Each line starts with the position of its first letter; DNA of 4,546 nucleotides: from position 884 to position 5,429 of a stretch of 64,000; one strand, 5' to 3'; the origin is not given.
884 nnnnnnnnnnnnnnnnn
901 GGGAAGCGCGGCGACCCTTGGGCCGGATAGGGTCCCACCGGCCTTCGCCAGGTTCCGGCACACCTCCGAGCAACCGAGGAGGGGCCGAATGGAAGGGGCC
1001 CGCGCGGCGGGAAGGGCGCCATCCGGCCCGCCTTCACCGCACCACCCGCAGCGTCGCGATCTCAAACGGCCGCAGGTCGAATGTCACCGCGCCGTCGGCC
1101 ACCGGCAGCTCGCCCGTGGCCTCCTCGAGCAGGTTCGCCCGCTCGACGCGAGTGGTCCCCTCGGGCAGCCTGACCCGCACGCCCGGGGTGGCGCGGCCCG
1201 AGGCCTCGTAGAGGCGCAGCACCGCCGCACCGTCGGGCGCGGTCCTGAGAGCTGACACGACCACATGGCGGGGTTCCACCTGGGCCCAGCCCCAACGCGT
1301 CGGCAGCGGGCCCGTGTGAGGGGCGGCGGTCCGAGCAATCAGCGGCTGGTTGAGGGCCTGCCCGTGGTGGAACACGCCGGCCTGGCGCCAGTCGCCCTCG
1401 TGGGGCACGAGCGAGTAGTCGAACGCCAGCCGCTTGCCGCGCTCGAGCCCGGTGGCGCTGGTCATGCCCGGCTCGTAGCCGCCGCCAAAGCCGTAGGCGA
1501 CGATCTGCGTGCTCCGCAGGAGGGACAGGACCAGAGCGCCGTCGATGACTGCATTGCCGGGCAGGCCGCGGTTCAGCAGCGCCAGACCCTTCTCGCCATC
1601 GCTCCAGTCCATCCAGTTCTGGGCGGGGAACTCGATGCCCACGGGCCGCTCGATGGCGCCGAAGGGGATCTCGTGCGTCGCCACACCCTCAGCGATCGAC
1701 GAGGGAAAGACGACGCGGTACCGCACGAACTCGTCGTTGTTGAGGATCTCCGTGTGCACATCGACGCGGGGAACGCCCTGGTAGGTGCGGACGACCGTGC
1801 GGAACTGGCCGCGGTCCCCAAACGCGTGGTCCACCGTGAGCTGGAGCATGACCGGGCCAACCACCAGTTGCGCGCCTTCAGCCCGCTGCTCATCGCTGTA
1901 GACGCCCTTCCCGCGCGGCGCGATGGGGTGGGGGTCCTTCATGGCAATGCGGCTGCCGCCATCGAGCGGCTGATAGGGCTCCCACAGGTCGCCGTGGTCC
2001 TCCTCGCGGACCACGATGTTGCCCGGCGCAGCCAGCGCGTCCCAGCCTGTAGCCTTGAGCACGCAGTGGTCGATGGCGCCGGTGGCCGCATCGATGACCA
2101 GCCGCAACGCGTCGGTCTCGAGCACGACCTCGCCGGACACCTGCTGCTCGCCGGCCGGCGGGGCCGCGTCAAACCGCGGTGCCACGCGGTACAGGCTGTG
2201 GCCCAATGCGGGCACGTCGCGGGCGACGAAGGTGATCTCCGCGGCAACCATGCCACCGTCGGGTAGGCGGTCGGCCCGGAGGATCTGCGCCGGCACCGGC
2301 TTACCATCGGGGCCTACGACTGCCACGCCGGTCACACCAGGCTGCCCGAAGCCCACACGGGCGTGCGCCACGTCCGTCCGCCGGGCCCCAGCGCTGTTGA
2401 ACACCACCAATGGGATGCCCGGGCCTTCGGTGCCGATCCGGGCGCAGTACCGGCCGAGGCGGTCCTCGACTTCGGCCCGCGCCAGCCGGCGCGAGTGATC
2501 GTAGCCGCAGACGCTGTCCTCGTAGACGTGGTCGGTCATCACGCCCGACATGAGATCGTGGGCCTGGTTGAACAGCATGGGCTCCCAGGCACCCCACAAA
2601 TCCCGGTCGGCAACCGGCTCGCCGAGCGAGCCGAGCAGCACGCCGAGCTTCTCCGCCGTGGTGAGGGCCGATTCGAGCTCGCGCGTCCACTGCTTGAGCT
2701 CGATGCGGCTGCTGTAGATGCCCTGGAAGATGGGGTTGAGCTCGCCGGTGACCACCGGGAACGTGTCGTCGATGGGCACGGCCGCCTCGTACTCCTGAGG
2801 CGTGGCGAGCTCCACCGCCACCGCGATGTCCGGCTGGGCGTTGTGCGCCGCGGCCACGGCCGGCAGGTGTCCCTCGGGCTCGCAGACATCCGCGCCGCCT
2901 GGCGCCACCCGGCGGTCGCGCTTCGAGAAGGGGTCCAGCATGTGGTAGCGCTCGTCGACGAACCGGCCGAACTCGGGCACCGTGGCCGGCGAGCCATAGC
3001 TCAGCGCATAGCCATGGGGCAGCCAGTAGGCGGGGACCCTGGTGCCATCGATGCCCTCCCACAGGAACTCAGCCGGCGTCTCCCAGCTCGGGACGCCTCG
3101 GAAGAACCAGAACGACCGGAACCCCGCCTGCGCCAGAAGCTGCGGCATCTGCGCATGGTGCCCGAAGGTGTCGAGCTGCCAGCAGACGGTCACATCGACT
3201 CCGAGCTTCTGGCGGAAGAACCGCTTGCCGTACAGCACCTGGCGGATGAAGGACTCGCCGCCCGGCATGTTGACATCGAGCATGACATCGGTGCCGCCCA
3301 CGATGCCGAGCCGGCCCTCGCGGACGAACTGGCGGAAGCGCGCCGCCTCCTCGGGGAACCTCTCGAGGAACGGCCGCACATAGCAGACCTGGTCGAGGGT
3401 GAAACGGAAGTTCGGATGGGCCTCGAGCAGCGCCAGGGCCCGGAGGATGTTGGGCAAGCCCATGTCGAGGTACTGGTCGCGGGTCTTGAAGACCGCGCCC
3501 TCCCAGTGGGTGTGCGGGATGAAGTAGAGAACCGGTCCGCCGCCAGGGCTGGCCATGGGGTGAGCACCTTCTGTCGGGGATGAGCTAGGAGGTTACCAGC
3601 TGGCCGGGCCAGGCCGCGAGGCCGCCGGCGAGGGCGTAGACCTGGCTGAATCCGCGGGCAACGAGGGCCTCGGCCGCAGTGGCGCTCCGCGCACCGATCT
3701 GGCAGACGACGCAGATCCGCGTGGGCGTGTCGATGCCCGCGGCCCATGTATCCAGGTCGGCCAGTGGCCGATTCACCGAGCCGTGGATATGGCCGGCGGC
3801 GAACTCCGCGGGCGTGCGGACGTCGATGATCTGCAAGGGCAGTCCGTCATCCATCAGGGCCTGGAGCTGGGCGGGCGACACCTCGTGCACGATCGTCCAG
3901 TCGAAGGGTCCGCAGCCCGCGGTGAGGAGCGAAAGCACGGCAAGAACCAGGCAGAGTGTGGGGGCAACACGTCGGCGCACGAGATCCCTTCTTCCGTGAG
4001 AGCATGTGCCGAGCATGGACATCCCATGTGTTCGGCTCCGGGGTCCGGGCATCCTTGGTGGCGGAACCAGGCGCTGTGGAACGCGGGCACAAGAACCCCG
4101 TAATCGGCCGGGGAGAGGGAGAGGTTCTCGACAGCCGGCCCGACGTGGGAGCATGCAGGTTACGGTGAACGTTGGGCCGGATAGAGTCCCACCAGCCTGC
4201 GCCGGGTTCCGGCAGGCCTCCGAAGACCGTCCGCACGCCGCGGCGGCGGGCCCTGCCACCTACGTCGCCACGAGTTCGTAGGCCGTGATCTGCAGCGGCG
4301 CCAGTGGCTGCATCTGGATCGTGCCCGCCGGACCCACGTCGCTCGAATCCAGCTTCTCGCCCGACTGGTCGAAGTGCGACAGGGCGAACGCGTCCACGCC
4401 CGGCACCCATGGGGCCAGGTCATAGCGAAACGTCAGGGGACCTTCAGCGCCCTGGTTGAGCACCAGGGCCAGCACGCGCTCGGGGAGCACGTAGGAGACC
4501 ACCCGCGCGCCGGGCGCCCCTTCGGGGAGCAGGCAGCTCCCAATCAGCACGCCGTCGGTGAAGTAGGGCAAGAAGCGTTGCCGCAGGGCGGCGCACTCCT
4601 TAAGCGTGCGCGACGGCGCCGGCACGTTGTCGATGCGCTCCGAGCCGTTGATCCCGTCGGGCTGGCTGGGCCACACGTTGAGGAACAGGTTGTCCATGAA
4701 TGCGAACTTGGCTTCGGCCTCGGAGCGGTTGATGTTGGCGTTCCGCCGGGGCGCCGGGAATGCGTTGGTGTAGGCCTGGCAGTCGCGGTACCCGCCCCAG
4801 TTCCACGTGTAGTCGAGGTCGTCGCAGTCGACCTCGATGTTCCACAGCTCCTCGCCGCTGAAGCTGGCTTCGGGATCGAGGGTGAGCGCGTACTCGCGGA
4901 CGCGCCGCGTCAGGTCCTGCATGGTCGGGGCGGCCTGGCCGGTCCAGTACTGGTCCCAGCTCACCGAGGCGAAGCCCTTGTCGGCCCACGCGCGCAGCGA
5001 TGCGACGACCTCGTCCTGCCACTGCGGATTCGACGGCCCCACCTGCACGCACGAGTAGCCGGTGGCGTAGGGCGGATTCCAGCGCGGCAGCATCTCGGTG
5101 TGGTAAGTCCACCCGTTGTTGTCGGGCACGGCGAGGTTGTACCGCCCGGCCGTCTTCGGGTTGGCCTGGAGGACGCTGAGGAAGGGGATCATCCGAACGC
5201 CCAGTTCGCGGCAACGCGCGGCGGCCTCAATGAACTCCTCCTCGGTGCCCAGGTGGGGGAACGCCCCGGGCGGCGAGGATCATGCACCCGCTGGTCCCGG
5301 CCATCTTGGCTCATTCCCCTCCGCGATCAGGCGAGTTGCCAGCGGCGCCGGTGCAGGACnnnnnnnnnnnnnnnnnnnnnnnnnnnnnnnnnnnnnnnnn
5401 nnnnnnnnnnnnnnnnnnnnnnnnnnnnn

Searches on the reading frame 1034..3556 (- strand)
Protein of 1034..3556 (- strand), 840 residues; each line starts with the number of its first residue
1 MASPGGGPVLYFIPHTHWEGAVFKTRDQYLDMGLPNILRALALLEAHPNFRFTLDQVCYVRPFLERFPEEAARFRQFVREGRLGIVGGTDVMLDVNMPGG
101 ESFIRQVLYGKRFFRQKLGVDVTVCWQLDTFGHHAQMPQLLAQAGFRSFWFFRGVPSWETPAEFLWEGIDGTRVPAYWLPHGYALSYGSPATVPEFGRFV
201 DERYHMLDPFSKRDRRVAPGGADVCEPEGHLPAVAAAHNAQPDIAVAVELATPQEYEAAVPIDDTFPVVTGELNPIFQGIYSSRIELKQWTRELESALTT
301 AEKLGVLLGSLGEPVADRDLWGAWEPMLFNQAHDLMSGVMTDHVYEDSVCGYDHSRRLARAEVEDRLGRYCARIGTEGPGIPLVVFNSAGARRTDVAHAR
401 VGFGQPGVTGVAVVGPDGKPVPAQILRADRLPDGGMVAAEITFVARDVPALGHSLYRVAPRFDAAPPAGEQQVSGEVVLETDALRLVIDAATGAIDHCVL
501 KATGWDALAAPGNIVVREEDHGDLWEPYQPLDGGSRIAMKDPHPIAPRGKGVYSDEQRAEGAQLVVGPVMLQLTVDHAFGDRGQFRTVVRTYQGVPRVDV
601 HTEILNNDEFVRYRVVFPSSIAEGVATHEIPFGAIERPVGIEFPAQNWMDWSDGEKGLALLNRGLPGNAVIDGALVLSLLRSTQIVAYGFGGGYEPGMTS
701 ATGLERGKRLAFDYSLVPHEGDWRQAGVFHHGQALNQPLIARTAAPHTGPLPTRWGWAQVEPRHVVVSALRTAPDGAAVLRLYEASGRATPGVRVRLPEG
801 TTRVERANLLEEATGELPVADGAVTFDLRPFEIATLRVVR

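Call 9: search_protein_families(library=pfam, proteins=[window:1034-3556:-])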
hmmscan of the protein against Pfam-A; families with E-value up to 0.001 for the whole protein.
window:1034-3556:- (840 aa): 4 families
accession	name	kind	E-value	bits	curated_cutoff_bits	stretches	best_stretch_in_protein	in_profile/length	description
PF01074.27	Glyco_hydro_38N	-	1.3e-43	149.8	25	1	11-260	3-255/270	Glycosyl hydrolases family 38 N-terminal domain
PF07748.19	Glyco_hydro_38C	-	3.5e-17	63.8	25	1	479-683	1-200/206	Glycosyl hydrolases family 38 C-terminal domain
PF09261.16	Alpha-mann_mid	-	3.2e-13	50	31.1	1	277-360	3-86/96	Alpha mannosidase middle domain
PF17677.7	Glyco_hydro38C2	-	5.5e-12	46.1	22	1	764-836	1-72/72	Glycosyl hydrolases family 38 C-terminal beta sandwich domain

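Call 11: find_encoding_contigs(protein=window:1034-3556:-, flank=10000, max_places=6)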
Protein window:1034-3556:- (840 aa): no gene with exactly this product is on record in the collection.

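Call 51: find_homologous_proteins(query=window:1034-3556:-, max_evalue=1e-50)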
Query window:1034-3556:- (840 aa): 1380 proteins with E <= 1e-50 among 8000 candidates; the best 120 are listed.
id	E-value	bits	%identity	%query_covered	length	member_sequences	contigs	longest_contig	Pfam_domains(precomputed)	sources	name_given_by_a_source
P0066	0.0e+0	1943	100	100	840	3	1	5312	PF09261.17,PF07748.20,PF01074.29,PF17677.8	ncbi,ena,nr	ncbi:MAG TPA: glycoside hydrolase family 38 C-terminal domain-containing protein [Armatimonadota bac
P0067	0.0e+0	1672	85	100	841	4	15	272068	PF09261.17,PF07748.20,PF01074.29,PF17677.8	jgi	-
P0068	0.0e+0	1368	70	100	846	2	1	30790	PF09261.17,PF07748.20,PF01074.29,PF17677.8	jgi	-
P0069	0.0e+0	1261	66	100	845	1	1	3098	PF09261.17,PF07748.20,PF01074.29,PF17677.8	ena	-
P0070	0.0e+0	1253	65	100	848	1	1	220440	PF09261.17,PF07748.20,PF01074.29,PF17677.8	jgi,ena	-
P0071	0.0e+0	1234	66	99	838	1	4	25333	PF09261.17,PF07748.20,PF01074.29,PF17677.8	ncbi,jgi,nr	ncbi:MAG: hypothetical protein FJX75_11610 [Armatimonadetes bacterium]|nr:hypothetical protein [Arma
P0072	0.0e+0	1229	65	99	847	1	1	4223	PF09261.17,PF07748.20,PF01074.29,PF17677.8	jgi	-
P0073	0.0e+0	1224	65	99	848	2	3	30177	PF09261.17,PF07748.20,PF01074.29,PF17677.8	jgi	jgi:alpha-mannosidase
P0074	0.0e+0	1224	64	99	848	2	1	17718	PF09261.17,PF07748.20,PF01074.29,PF17677.8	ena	-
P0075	0.0e+0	1223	64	100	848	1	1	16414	PF09261.17,PF07748.20,PF01074.29,PF17677.8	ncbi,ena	-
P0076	0.0e+0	1218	64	99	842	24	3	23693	PF09261.17,PF07748.20,PF01074.29,PF17677.8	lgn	-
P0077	0.0e+0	1217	64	99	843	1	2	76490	PF09261.17,PF07748.20,PF01074.29,PF17677.8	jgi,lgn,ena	-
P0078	0.0e+0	1215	64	99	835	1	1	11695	PF09261.17,PF07748.20,PF01074.29,PF17677.8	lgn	-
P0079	0.0e+0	1214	64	100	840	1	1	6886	PF09261.17,PF07748.20,PF01074.29,PF17677.8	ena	-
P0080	0.0e+0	1209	64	99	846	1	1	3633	PF09261.17,PF07748.20,PF01074.29,PF17677.8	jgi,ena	jgi:alpha-mannosidase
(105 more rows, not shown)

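Call 53: find_encoding_contigs(protein=P0067, flank=6000, max_places=3)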
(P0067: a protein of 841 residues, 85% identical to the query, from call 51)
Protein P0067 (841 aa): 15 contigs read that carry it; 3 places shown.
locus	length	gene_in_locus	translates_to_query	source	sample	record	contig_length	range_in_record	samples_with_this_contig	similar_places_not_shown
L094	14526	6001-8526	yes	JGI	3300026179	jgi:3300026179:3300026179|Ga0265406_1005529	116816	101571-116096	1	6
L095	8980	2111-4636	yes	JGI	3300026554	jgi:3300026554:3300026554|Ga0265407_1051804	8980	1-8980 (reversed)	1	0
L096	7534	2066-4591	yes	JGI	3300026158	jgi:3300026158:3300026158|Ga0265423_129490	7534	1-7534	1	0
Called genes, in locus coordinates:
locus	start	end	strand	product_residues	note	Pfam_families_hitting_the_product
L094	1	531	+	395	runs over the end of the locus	PF01590:GAF, PF13492:GAF_3 (faint), PF13487:HD_5, PF01966:HD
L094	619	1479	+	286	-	PF01261:AP_endonuc_2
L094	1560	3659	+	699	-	-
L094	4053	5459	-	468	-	-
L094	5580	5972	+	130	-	PF00581:Rhodanese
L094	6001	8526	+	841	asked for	PF01074:Glyco_hydro_38N, PF09261:Alpha-mann_mid, PF07748:Glyco_hydro_38C, PF17677:Glyco_hydro38C2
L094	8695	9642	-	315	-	PF00005:ABC_tran, PF08352:oligo_HPY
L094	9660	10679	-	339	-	PF00005:ABC_tran, PF13304:AAA_21 (weak), PF08352:oligo_HPY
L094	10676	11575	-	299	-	PF12911:OppC_N, PF00528:BPD_transp_1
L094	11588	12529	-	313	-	PF19300:BPD_transp_1_N, PF00528:BPD_transp_1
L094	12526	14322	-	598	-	PF00496:SBP_bac_5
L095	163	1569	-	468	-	-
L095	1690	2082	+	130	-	PF00581:Rhodanese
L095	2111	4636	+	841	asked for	PF01074:Glyco_hydro_38N, PF09261:Alpha-mann_mid, PF07748:Glyco_hydro_38C, PF17677:Glyco_hydro38C2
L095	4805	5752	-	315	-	PF00005:ABC_tran, PF08352:oligo_HPY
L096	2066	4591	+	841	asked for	PF01074:Glyco_hydro_38N, PF09261:Alpha-mann_mid, PF07748:Glyco_hydro_38C, PF17677:Glyco_hydro38C2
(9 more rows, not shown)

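Call 54: find_encoding_contigs(protein=P0068, flank=6000, max_places=2)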
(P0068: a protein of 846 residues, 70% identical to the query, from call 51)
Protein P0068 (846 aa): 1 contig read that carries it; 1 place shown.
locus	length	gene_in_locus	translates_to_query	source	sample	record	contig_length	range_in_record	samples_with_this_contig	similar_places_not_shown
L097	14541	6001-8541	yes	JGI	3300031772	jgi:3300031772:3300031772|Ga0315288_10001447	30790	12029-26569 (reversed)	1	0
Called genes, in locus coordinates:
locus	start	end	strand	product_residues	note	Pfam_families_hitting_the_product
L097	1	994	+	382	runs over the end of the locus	PF08442:ATP-grasp_2, PF13549:ATP-grasp_5, PF24948:Citrate_synth_N, PF00549:Ligase_CoA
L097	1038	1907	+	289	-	PF02629:CoA_binding, PF13380:CoA_binding_2 (weak), PF13607:Succ_CoA_lig, PF00549:Ligase_CoA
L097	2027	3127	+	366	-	PF01656:CbiA, PF13500:AAA_26, PF07085:DRTGG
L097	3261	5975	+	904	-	PF08532:Glyco_hydro_42M (weak)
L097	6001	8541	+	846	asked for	PF01074:Glyco_hydro_38N, PF09261:Alpha-mann_mid, PF07748:Glyco_hydro_38C, PF17677:Glyco_hydro38C2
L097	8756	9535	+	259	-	-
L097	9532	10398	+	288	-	PF11236:DUF3037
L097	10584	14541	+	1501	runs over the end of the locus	PF00754:F5_F8_type_C, PF22633:F5_F8_type_C_2, PF18582:HZS_alpha, PF03781:FGE-sulfatase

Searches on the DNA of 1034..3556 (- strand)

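Call 64: search_with_rna_model(model_id=R1, sources=[L094, L097], filters=off, max_evalue=1)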
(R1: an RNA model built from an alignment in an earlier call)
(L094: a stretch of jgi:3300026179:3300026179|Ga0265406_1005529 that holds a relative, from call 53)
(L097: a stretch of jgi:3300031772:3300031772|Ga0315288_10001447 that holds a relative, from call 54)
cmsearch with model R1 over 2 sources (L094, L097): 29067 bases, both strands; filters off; matches with E-value up to 1: 4.
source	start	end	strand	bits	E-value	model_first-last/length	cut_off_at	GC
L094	4513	4538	+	14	0.34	1-56/56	no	0.81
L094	2052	2098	+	13.4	0.45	1-56/56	no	0.72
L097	10491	10557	-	13.3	0.49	1-56/56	no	0.79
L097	12402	12438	+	12.7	0.65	1-56/56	no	0.65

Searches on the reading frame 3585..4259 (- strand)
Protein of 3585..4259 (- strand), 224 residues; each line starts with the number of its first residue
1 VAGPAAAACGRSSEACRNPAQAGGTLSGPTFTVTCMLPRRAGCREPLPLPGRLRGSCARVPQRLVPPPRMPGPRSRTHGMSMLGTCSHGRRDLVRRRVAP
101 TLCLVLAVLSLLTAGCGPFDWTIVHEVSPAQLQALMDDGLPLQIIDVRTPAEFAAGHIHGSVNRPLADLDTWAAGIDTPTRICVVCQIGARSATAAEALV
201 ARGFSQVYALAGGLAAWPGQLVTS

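Call 9: search_protein_families(library=pfam, proteins=[window:3585-4259:-])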
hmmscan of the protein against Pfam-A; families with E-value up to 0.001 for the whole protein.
window:3585-4259:- (224 aa): 1 family
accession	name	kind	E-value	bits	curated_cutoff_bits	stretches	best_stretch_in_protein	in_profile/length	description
PF00581.25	Rhodanese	-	2e-18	67.2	22.2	1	128-217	1-99/102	Rhodanese-like domain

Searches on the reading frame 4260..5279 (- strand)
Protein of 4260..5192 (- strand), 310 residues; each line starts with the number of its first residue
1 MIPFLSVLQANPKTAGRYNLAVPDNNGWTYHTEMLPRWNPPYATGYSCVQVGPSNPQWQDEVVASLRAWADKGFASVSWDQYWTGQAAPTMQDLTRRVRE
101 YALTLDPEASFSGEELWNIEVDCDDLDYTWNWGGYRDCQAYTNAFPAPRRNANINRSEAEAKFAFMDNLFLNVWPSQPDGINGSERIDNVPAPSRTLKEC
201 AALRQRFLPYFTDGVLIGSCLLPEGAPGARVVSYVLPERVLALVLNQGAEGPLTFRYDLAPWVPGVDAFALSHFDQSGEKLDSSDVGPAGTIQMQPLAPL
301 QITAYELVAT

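Call 9: search_protein_families(library=pfam, proteins=[window:4260-5192:-])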
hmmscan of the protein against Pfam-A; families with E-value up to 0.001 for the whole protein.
window:4260-5192:- (310 aa): 0 families

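Call 70: search_protein_families(library=pfam, alignment_id=A4, max_evalue=0.00001)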
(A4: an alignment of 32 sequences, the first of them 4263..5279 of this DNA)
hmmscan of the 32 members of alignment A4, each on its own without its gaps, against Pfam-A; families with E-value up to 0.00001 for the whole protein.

A. member 1, window:4263-5279:- (339 aa): 0 families

B. families by the number of members that match (of 32 scanned): 57 families (the first 25 are shown)
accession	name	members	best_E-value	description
PF02518.31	HATPase_c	3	1.2e-26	Histidine kinase-, DNA gyrase B-, and HSP90-like ATPase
PF00072.30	Response_reg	3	1.1e-23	Response regulator receiver domain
PF00512.31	HisKA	3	2.8e-13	His Kinase A (phospho-acceptor) domain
PF17201.10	Cache_3-Cache_2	2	1.5e-24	Cache 3/Cache 2 fusion domain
PF13385.13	Laminin_G_3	2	2e-18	Concanavalin A-like lectin/glucanases superfamily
PF00037.32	Fer4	2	8.4e-12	4Fe-4S binding domain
PF08448.16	PAS_4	2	1.2e-11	PAS fold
PF13426.13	PAS_9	2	4.6e-10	PAS domain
PF13237.11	Fer4_10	2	7.1e-08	4Fe-4S dicluster domain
PF12838.12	Fer4_7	2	3.1e-06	4Fe-4S dicluster domain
PF02906.19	Fe_hyd_lg_C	1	2.9e-86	Iron only hydrogenase large subunit, C-terminal domain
PF07364.17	DUF1485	1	9e-82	Metallopeptidase family M81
PF00005.33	ABC_tran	1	9.2e-54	ABC transporter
PF13561.12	adh_short_C2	1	2e-49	Enoyl-(Acyl carrier protein) reductase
PF12215.14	Glyco_hydr_116N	1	7.4e-48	beta-glucosidase 2, glycosyl-hydrolase family 116 N-term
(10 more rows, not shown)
